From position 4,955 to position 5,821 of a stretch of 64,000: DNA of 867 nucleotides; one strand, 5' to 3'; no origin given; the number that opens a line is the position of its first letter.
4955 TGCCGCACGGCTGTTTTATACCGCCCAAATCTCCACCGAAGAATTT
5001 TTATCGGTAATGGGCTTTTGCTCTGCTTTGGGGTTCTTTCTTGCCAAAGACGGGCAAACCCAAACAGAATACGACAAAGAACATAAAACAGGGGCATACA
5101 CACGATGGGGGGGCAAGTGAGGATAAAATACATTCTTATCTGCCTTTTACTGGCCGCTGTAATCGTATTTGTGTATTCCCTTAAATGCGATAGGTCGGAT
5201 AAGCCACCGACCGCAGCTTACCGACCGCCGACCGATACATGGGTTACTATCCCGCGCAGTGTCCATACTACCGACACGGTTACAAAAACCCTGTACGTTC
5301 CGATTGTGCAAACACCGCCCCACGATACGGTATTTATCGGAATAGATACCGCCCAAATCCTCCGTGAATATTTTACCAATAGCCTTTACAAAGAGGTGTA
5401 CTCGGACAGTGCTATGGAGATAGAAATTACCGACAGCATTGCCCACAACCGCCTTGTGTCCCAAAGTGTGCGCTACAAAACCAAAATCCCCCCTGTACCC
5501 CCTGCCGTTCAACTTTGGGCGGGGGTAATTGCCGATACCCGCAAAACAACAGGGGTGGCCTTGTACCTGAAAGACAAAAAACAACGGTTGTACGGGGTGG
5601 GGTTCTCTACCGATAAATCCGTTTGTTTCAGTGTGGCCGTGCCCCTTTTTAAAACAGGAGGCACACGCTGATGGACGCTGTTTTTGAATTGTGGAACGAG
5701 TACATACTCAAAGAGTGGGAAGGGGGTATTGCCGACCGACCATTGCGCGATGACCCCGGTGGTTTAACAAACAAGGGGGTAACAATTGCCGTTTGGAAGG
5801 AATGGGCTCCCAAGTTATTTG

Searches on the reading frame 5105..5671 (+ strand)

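Call 10: search_protein_families(library=pfam, proteins=[window:5105-5671:+], max_evalue=0.01)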
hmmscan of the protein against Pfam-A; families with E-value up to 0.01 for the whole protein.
window:5105-5671:+ (188 aa): 0 families

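Call 15: search_protein_families(library=phrogs, proteins=[window:5105-5671:+], max_evalue=0.01)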
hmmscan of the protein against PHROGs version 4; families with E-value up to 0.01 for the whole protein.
window:5105-5671:+ (188 aa): 1 family
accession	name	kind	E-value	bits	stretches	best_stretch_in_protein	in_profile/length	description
phrog_25644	-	unknown function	0.0014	19.4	1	50-141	53-143/193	-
